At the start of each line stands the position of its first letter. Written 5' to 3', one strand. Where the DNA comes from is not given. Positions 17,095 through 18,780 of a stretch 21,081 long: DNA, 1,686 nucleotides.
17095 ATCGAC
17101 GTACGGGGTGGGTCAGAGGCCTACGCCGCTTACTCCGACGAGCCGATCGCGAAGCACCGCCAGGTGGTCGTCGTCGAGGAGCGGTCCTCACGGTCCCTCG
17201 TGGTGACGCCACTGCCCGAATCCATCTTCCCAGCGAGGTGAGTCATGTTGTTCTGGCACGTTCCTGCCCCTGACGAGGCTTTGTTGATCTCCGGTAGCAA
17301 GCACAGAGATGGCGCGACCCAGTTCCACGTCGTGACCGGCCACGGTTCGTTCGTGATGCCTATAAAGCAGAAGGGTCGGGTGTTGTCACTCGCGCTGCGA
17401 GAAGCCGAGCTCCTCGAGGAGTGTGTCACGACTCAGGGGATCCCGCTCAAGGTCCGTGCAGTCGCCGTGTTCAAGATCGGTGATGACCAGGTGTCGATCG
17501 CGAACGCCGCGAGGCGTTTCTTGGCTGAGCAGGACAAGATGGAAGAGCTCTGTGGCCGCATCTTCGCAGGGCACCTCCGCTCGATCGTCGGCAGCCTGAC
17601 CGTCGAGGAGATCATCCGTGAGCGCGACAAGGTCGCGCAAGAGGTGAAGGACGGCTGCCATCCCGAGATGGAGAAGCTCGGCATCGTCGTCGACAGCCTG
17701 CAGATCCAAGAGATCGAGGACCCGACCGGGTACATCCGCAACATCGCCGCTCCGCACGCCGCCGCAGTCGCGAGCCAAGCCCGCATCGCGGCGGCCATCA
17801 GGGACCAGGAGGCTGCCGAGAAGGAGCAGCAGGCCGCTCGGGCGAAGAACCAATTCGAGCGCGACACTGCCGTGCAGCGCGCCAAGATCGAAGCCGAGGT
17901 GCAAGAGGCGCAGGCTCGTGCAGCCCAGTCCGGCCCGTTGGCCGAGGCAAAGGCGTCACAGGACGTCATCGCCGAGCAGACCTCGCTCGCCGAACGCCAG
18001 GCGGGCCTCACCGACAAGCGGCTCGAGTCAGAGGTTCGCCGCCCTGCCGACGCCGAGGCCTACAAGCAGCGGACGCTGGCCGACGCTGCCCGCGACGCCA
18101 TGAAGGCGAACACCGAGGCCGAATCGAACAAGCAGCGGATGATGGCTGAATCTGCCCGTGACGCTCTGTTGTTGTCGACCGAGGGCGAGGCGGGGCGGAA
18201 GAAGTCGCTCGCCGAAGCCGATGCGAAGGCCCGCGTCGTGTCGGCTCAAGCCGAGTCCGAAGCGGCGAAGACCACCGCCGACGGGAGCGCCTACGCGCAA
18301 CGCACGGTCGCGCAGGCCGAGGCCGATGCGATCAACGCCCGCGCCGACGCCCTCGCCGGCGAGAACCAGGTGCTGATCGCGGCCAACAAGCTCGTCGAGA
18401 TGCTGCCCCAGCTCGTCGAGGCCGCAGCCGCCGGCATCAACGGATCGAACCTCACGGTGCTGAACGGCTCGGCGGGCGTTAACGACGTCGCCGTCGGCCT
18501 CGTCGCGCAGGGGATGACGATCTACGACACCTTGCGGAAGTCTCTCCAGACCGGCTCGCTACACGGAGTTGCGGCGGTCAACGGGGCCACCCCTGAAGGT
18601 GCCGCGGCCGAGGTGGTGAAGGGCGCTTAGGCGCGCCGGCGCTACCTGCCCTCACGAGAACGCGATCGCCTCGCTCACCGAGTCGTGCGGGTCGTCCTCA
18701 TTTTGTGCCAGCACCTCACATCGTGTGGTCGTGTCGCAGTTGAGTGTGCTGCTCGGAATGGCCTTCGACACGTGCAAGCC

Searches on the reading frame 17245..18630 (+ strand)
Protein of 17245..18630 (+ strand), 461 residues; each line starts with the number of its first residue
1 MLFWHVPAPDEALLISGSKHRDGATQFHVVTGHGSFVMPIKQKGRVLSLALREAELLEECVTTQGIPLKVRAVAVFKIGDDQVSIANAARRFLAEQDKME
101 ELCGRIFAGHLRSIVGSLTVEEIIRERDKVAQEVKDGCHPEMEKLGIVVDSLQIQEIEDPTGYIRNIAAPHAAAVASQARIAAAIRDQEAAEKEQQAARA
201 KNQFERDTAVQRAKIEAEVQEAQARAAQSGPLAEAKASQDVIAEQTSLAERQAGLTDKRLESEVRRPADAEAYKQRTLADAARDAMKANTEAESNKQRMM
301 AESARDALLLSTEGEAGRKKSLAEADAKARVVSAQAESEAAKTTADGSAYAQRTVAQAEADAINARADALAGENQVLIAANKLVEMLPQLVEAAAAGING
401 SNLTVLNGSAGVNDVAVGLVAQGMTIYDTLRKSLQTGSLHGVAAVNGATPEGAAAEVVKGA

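Call 8: search_protein_families(library=pfam, proteins=[window:17245-18630:+], max_evalue=0.001)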
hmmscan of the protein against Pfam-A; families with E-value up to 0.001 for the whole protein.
window:17245-18630:+ (461 aa): 1 family
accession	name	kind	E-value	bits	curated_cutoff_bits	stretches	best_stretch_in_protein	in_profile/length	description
PF01145.31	Band_7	-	4.7e-19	69.6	23.6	1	13-184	9-172/176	SPFH domain / Band 7 family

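Call 70: search_protein_families(library=pfam, proteins=[window:17245-18630:+], max_evalue=0.001)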
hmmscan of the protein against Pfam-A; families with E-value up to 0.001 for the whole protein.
window:17245-18630:+ (461 aa): 1 family
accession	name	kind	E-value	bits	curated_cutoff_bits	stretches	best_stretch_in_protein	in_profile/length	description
PF01145.31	Band_7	-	4.7e-19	69.6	23.6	1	13-184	9-172/176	SPFH domain / Band 7 family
